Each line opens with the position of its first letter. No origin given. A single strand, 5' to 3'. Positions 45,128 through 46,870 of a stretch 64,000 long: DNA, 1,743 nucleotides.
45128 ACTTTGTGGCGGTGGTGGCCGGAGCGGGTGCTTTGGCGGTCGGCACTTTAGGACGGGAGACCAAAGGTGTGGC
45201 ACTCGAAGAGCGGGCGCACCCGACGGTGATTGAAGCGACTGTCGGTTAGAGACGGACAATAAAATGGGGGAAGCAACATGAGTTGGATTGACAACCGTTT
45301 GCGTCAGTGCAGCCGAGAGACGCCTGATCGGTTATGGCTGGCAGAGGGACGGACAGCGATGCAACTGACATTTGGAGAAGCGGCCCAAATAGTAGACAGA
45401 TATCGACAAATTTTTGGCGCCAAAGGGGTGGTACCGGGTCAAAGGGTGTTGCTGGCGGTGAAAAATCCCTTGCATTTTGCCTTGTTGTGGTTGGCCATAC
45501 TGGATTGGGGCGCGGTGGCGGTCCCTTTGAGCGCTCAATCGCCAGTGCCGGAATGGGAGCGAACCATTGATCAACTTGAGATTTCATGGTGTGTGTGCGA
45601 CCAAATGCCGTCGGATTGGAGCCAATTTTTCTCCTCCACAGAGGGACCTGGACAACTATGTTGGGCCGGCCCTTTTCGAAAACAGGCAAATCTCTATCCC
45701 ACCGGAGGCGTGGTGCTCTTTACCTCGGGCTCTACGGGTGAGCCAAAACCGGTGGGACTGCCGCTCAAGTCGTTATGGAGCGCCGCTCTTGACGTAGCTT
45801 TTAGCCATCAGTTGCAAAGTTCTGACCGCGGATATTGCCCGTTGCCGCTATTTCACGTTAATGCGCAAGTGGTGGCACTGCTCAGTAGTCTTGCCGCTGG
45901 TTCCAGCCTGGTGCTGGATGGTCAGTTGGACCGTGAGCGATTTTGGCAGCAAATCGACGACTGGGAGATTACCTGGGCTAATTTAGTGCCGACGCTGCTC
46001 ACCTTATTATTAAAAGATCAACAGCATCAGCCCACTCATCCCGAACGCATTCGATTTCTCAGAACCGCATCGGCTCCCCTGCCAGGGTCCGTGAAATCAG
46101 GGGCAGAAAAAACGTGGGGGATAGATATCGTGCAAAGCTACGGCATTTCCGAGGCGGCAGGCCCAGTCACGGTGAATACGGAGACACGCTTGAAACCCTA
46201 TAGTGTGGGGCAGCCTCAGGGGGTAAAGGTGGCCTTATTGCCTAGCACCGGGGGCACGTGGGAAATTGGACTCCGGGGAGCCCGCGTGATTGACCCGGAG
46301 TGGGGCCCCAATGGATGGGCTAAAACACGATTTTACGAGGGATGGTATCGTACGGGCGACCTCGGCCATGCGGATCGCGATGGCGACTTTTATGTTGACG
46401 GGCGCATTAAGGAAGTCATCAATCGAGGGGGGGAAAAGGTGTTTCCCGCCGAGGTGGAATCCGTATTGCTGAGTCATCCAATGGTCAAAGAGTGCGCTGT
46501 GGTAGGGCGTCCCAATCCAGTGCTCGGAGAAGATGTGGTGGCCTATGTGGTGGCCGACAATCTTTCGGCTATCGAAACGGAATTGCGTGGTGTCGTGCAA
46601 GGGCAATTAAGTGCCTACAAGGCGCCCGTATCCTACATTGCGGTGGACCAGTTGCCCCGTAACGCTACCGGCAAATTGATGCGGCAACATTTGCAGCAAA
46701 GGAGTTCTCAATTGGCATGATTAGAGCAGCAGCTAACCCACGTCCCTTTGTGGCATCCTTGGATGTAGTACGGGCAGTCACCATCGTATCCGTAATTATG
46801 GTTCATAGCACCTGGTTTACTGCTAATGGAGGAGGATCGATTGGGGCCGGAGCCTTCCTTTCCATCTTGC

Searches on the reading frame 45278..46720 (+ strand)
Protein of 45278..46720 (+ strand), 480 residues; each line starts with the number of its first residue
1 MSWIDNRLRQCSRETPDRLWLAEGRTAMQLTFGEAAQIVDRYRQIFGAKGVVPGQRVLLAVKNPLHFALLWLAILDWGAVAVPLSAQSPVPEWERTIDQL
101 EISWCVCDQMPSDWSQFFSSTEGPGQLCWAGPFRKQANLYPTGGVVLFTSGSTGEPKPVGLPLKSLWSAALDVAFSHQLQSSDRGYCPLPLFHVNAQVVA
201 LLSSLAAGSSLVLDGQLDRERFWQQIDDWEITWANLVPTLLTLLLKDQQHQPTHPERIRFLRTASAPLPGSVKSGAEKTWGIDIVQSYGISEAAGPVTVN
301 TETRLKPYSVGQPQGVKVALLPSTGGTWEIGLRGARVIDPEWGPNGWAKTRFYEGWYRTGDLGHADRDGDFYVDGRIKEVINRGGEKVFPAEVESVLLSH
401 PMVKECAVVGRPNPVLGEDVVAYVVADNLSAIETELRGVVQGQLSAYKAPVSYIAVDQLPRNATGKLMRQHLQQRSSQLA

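Call 40: search_protein_families(library=pfam, proteins=[window:45278-46720:+], max_evalue=0.0001)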
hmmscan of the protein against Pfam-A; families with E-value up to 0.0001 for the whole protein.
window:45278-46720:+ (480 aa): 2 families
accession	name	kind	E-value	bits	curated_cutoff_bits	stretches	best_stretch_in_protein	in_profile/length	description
PF00501.34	AMP-binding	-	1.3e-42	146.4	29.9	1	11-326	4-362/384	AMP-binding enzyme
PF13193.12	AMP-binding_C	-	1.2e-19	71.5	24.5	1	392-466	1-76/76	AMP-binding enzyme C-terminal domain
